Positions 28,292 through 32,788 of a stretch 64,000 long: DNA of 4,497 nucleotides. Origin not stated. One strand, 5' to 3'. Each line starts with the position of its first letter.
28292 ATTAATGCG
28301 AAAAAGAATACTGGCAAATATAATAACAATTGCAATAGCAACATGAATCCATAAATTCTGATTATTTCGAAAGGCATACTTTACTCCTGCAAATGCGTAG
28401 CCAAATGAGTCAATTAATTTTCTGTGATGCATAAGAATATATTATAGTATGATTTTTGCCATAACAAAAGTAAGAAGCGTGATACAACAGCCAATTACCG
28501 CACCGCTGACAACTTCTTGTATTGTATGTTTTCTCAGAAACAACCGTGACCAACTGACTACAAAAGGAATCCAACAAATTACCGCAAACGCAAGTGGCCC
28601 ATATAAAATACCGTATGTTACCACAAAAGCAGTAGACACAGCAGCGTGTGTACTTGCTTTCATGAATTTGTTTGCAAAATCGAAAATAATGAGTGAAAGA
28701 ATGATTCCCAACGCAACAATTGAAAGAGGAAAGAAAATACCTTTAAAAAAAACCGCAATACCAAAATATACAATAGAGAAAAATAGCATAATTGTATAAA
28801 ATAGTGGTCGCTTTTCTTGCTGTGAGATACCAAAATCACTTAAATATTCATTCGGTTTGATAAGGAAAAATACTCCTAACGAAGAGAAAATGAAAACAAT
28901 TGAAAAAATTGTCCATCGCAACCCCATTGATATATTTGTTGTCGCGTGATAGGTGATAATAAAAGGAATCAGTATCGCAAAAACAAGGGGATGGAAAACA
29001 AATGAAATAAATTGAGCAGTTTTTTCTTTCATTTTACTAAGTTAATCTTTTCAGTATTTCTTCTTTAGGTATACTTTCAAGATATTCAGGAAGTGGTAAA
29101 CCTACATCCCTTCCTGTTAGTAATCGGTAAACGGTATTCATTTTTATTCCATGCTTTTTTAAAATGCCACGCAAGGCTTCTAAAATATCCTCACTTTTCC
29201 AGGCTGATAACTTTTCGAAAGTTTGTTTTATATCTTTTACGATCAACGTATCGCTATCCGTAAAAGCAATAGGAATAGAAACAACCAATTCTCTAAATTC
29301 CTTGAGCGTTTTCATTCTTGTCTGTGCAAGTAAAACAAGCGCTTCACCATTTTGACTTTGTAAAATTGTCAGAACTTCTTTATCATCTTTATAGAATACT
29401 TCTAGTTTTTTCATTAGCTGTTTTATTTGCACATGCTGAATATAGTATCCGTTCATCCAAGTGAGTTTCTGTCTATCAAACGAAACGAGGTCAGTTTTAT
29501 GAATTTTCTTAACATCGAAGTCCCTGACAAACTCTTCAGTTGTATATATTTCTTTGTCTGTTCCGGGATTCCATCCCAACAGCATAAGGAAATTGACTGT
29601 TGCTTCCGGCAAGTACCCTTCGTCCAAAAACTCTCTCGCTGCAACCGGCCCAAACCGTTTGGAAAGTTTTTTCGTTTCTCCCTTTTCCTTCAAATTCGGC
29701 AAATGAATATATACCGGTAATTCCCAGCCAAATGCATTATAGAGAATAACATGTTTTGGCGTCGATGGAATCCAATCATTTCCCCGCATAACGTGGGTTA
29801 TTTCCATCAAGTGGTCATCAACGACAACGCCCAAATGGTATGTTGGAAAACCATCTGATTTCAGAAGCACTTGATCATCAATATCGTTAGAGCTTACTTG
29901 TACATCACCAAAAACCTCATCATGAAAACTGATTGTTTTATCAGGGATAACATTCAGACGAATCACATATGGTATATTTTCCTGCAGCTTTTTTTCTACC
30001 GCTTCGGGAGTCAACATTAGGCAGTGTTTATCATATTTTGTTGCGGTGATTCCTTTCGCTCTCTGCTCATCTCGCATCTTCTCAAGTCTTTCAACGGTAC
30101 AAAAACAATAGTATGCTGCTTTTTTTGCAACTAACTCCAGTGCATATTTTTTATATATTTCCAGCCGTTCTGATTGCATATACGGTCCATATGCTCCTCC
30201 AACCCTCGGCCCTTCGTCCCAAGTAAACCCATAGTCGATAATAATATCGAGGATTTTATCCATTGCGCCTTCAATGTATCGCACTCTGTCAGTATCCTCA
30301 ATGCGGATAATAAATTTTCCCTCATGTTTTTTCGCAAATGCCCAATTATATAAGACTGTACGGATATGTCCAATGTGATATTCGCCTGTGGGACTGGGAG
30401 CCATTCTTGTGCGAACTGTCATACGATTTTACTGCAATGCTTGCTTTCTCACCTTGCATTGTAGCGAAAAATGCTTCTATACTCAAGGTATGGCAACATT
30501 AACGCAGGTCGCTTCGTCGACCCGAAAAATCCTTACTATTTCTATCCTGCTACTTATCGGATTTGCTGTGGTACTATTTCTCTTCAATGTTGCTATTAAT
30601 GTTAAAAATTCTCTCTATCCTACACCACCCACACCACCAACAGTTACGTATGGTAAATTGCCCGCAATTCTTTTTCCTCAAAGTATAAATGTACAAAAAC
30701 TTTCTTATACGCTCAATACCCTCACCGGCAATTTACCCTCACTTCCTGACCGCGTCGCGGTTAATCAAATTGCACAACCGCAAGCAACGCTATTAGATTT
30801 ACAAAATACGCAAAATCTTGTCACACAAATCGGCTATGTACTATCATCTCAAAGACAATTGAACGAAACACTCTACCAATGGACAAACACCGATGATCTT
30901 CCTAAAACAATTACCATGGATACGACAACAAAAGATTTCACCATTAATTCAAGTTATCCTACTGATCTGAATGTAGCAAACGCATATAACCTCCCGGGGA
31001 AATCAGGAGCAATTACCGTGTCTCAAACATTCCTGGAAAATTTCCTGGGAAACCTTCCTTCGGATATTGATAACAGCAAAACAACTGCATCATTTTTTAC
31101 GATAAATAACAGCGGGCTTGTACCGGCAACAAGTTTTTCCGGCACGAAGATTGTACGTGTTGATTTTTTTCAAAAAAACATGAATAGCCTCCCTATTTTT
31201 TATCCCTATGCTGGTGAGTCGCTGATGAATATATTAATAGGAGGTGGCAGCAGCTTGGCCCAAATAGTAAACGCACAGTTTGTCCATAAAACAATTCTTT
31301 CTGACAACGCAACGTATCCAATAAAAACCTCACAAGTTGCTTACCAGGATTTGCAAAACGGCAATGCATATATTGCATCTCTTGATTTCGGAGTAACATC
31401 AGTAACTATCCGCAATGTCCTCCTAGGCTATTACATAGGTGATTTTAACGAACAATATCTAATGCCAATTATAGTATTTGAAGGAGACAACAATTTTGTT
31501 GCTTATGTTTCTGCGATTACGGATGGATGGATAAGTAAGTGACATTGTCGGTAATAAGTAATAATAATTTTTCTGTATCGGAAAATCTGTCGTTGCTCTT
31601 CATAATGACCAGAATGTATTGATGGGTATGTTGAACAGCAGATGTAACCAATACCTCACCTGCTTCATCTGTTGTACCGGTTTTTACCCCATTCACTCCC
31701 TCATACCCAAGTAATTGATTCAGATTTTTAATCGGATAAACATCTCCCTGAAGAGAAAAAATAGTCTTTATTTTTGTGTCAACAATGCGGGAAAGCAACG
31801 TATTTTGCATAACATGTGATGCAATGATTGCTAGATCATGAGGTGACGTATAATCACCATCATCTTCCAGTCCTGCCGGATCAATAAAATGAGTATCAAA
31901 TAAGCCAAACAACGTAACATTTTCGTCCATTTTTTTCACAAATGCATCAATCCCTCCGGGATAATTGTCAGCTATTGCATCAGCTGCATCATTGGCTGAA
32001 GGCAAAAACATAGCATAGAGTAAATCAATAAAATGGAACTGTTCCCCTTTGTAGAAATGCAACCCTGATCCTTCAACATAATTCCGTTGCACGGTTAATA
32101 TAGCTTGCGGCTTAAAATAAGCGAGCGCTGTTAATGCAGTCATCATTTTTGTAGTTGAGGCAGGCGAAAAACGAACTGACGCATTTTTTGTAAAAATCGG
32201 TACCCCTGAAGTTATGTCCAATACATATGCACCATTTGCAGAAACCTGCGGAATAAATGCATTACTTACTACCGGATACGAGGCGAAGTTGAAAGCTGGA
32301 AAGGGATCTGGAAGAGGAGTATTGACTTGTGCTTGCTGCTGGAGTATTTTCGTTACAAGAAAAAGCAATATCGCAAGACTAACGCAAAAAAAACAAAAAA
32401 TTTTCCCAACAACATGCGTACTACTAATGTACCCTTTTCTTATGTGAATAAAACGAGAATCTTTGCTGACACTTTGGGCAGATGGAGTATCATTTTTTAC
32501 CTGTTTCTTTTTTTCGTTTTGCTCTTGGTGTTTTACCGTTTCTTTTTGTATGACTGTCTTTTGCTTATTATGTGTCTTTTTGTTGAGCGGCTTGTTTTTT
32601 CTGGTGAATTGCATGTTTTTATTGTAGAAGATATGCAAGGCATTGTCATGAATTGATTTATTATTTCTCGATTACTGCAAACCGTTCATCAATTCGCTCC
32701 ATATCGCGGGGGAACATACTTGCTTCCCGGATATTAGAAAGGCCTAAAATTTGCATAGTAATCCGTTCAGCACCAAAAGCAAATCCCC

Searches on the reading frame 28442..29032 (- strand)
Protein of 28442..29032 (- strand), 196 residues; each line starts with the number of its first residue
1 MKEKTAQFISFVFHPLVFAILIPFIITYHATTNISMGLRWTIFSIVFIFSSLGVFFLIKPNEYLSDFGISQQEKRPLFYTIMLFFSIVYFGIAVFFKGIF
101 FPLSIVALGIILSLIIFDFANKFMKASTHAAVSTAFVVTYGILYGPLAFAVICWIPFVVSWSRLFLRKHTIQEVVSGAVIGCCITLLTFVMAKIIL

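Call 61: search_protein_families(library=pfam, proteins=[window:28442-29032:-], max_evalue=0.001)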
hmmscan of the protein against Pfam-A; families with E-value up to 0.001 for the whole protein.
window:28442-29032:- (196 aa): 1 family
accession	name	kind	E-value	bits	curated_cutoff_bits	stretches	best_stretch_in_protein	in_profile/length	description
PF01569.27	PAP2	-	1.8e-05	24.9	27.2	1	121-191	49-124/130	PAP2 superfamily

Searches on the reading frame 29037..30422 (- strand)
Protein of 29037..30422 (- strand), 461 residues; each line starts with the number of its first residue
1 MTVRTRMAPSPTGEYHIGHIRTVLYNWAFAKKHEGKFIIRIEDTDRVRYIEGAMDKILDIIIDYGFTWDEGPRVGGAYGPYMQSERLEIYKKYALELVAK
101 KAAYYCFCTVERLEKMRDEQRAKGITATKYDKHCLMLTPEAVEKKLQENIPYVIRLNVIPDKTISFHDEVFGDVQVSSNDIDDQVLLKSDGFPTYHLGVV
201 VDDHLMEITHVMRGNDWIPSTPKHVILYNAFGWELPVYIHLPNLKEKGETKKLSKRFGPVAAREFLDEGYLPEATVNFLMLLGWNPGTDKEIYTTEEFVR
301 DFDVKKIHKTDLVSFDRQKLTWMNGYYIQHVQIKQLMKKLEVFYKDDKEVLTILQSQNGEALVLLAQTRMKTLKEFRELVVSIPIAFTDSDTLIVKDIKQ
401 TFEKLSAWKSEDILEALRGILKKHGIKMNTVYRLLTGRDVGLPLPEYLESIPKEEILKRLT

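Call 61: search_protein_families(library=pfam, proteins=[window:29037-30422:-], max_evalue=0.001)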
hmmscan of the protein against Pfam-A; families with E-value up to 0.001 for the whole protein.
window:29037-30422:- (461 aa): 2 families
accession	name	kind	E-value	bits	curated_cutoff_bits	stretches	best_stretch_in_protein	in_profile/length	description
PF00749.27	tRNA-synt_1c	-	4e-99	331.9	23.4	1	3-322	2-314/314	tRNA synthetases class I (E and Q), catalytic domain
PF19269.4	Anticodon_2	-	4.1e-10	40.6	23.6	1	355-460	12-137/141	Anticodon binding domain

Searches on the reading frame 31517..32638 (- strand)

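Call 62: search_protein_families(library=pfam, proteins=[window:31517-32638:-], max_evalue=0.0001)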
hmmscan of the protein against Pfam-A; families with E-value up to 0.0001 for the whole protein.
window:31517-32638:- (373 aa): 3 families
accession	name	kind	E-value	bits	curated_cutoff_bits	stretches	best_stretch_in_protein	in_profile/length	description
PF00768.25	Peptidase_S11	-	1.4e-43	149.5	27.6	1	129-348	7-237/239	D-alanyl-D-alanine carboxypeptidase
PF02113.21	Peptidase_S13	-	1.1e-06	28.2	22.8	1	134-180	18-64/444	D-Ala-D-Ala carboxypeptidase 3 (S13) family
PF13354.11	Beta-lactamase2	-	3.8e-06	26.8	22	1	137-346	2-213/214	Beta-lactamase enzyme family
